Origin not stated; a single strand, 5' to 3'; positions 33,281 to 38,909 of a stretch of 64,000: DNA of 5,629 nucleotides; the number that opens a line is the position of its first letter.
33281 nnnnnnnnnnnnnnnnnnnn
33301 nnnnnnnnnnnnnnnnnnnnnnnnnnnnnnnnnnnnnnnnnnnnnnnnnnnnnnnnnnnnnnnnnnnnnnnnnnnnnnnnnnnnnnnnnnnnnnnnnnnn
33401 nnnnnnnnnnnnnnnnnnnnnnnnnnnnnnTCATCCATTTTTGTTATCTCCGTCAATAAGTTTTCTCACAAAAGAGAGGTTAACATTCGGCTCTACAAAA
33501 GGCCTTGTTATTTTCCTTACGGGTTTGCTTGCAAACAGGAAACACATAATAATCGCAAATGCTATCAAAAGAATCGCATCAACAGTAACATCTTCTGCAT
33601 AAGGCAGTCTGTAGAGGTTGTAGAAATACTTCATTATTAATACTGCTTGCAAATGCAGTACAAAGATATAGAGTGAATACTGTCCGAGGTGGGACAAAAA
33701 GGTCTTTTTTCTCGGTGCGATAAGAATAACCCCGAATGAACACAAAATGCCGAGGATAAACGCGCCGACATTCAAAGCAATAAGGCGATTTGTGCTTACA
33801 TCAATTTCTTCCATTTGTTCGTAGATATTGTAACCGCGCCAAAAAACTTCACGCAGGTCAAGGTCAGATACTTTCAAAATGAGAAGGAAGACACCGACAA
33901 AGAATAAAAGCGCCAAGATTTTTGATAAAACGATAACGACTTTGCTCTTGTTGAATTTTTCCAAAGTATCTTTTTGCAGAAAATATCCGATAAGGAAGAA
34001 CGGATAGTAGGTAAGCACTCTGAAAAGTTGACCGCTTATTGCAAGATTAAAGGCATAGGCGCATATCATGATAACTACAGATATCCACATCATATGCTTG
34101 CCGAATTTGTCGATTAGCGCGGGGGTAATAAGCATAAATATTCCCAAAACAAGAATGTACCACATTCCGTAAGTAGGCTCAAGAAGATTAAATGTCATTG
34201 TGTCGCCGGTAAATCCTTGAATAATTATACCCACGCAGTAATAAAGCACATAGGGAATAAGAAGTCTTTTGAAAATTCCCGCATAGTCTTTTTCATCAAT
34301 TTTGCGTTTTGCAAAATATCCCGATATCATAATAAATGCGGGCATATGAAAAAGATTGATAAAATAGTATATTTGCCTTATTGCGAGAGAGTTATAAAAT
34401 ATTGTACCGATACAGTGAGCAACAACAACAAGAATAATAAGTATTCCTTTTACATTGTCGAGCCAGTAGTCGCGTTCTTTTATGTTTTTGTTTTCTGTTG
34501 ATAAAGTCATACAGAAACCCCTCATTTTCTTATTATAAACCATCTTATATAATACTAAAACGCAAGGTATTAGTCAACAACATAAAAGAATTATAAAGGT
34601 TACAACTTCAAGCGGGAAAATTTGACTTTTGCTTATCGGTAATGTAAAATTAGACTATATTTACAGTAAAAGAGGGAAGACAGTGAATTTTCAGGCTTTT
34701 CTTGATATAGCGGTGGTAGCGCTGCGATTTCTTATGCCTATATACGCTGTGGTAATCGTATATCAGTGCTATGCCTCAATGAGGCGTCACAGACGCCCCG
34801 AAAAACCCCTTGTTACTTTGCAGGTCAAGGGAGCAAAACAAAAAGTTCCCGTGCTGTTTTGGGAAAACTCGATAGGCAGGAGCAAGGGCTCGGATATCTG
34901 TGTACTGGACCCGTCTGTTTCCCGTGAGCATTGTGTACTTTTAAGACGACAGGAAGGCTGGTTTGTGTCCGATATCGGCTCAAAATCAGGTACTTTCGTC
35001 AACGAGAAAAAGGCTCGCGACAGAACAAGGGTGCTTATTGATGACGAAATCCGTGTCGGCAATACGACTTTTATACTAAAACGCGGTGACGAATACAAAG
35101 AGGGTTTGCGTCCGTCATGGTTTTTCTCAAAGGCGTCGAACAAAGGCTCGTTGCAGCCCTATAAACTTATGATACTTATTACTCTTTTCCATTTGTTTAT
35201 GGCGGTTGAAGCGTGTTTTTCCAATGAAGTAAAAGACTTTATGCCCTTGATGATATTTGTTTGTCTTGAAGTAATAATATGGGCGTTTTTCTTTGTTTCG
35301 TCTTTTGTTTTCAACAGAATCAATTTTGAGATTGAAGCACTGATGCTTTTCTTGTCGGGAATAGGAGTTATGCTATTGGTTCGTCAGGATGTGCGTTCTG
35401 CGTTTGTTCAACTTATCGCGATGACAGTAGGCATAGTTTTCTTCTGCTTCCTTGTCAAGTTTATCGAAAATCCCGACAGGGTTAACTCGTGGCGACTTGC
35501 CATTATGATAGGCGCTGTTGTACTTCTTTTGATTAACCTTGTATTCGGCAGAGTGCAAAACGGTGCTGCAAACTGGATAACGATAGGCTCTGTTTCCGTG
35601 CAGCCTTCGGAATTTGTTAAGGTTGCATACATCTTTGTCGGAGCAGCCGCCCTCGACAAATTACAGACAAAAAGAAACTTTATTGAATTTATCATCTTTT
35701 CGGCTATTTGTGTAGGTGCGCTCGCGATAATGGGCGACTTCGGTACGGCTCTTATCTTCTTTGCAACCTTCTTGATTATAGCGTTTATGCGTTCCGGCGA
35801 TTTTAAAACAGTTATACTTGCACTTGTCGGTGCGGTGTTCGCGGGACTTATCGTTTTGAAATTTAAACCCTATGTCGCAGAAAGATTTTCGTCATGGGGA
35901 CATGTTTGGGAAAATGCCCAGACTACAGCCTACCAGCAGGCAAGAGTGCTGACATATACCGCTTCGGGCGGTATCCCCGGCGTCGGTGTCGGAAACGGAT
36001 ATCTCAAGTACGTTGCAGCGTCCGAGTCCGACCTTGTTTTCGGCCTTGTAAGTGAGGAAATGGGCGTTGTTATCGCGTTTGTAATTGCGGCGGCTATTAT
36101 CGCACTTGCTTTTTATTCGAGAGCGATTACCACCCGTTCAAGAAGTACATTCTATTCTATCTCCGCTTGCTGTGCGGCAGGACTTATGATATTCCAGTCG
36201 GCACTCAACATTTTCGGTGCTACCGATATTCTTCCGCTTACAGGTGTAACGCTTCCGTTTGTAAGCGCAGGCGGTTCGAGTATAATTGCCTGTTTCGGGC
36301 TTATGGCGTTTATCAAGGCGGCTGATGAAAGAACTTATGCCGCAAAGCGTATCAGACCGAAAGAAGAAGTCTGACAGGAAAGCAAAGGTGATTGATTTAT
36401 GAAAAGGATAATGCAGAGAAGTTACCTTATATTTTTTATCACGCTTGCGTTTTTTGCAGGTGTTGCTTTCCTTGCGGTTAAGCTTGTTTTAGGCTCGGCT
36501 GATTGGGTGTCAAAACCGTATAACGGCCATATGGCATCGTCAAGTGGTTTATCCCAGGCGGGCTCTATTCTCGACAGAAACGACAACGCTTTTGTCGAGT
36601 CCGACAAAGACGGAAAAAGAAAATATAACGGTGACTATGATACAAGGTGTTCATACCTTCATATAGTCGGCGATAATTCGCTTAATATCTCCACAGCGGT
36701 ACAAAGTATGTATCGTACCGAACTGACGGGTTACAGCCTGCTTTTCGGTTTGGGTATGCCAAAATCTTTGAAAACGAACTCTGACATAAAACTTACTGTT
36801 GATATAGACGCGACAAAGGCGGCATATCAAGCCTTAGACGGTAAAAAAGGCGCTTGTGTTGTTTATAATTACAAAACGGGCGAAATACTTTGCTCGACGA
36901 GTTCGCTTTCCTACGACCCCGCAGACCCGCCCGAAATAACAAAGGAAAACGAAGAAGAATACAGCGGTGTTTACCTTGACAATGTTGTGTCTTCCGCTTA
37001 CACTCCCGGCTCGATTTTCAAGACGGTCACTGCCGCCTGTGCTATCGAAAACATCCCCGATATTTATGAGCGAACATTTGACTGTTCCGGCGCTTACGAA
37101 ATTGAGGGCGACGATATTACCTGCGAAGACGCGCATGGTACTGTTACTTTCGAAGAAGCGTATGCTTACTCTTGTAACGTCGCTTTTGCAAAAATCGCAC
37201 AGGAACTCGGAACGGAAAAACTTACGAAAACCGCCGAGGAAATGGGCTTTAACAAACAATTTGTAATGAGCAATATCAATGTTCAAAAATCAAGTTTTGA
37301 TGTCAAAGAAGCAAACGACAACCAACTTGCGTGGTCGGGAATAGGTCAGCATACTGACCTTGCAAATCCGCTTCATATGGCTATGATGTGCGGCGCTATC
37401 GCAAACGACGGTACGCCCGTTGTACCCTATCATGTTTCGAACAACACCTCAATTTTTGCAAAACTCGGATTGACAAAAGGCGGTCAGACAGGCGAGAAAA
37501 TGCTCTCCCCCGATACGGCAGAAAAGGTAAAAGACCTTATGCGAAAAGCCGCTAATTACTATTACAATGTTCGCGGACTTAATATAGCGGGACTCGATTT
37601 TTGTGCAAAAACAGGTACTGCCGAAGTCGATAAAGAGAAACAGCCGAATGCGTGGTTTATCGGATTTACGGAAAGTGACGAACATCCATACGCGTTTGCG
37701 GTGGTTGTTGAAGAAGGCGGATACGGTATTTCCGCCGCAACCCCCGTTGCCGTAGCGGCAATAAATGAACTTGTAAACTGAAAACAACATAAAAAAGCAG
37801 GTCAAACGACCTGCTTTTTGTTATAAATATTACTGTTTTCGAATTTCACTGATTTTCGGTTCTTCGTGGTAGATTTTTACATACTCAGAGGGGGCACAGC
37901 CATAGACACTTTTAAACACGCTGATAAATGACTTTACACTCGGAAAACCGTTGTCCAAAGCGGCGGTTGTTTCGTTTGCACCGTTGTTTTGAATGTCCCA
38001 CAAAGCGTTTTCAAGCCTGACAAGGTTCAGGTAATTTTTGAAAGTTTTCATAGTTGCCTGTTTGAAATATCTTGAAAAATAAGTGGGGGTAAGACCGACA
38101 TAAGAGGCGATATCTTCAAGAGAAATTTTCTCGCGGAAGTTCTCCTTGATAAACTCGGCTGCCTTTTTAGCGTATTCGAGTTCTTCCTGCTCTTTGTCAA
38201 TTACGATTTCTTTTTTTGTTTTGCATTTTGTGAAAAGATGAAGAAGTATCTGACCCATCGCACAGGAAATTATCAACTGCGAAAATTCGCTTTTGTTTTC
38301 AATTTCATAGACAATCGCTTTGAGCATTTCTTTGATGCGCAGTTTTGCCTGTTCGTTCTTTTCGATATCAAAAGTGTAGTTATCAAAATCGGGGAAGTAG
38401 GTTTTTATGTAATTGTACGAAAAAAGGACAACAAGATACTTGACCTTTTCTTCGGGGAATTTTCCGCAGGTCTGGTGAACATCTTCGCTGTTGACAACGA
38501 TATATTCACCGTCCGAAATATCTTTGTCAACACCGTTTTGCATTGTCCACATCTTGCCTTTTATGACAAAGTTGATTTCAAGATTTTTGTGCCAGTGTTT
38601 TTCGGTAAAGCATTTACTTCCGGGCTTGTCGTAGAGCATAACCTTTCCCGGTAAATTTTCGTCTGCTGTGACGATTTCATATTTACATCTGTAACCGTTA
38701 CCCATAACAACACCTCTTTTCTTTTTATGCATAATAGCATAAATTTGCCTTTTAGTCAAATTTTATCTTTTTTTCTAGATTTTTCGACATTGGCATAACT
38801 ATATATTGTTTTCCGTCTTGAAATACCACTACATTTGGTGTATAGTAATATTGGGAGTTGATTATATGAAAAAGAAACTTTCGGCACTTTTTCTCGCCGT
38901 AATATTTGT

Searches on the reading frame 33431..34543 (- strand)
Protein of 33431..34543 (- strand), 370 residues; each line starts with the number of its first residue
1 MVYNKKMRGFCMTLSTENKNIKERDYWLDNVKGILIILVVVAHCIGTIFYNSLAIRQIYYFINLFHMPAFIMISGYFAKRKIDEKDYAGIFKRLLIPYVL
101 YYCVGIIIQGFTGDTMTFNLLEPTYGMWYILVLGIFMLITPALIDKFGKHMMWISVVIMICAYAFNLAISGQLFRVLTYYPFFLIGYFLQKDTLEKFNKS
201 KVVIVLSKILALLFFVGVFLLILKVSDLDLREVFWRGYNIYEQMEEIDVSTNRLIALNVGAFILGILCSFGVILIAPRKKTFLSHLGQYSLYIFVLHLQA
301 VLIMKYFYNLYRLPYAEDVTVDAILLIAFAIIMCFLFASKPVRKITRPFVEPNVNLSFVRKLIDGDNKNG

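Call 56: search_protein_families(library=pfam, proteins=[window:33431-34543:-], max_evalue=0.000001)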
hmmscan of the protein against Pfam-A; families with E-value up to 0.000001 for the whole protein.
window:33431-34543:- (370 aa): 1 family
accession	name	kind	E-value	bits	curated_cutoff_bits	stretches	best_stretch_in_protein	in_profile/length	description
PF01757.29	Acyl_transf_3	-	5.1e-31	108.4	31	1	26-337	2-324/326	Acyltransferase domain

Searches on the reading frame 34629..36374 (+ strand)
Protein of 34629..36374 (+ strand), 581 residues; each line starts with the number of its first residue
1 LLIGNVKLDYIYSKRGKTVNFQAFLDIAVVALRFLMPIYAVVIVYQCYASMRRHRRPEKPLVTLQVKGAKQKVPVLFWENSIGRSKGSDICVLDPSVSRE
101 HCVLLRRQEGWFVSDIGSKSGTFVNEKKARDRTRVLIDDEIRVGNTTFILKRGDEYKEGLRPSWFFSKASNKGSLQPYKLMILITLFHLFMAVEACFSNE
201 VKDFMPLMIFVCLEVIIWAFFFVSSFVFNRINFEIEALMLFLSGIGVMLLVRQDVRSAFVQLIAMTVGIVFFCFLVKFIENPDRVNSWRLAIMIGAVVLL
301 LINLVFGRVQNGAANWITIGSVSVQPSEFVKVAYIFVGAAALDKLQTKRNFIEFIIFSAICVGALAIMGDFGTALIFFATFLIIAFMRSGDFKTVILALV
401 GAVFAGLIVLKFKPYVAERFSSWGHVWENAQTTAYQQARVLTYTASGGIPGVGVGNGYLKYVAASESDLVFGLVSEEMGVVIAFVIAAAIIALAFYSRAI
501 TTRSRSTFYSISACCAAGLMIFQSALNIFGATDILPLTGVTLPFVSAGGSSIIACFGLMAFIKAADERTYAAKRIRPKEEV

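Call 56: search_protein_families(library=pfam, proteins=[window:34629-36374:+], max_evalue=0.000001)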
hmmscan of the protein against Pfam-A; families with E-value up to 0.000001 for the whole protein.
window:34629-36374:+ (581 aa): 3 families
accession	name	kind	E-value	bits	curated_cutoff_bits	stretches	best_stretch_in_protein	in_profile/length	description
PF01098.24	FTSW_RODA_SPOVE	-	8.4e-54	183.3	26.4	1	252-567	32-352/356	Cell cycle protein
PF00498.31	FHA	-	3.7e-16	59.7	20.7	1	81-144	2-67/67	FHA domain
PF16697.10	Yop-YscD_cpl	-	2.3e-12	47.4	33.2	1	81-151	20-91/94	Inner membrane component of T3SS, cytoplasmic domain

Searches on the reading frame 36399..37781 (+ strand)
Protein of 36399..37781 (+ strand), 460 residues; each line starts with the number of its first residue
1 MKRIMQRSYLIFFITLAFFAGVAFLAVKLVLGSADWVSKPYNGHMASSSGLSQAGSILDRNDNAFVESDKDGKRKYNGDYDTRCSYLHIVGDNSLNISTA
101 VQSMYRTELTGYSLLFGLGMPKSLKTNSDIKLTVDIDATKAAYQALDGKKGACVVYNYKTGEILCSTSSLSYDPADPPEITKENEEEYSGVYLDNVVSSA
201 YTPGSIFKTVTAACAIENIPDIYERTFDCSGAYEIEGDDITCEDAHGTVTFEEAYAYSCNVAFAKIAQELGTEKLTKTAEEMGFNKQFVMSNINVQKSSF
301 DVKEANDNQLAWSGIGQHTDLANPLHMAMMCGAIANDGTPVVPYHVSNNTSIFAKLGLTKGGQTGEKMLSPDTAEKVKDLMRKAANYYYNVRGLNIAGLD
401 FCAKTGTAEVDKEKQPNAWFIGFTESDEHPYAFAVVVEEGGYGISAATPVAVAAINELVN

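Call 56: search_protein_families(library=pfam, proteins=[window:36399-37781:+], max_evalue=0.000001)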
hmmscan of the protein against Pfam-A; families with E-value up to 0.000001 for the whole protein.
window:36399-37781:+ (460 aa): 1 family
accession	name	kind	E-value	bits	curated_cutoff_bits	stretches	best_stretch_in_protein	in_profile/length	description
PF00905.27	Transpeptidase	-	2.2e-48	165.5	22.1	1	151-452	1-295/299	Penicillin binding protein transpeptidase domain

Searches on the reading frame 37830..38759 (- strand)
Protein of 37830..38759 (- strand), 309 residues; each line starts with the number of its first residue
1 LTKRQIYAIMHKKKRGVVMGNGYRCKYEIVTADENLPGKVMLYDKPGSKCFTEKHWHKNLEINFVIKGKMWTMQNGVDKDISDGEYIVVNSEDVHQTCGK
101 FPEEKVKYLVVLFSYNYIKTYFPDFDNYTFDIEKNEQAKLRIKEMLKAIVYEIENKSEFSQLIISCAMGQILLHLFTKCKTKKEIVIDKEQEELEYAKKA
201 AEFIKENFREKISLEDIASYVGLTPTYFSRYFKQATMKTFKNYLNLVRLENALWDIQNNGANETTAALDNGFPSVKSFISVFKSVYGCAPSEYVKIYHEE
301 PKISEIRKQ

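Call 56: search_protein_families(library=pfam, proteins=[window:37830-38759:-], max_evalue=0.000001)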
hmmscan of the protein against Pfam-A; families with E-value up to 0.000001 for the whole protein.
window:37830-38759:- (309 aa): 2 families
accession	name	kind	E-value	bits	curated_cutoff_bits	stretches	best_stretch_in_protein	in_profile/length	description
PF12833.13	HTH_18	-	1.2e-16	61.1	33.6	1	217-295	1-79/80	Helix-turn-helix domain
PF00165.29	HTH_AraC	-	5.1e-11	42.9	26.6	0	204-245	1-42/42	Bacterial regulatory helix-turn-helix proteins, AraC family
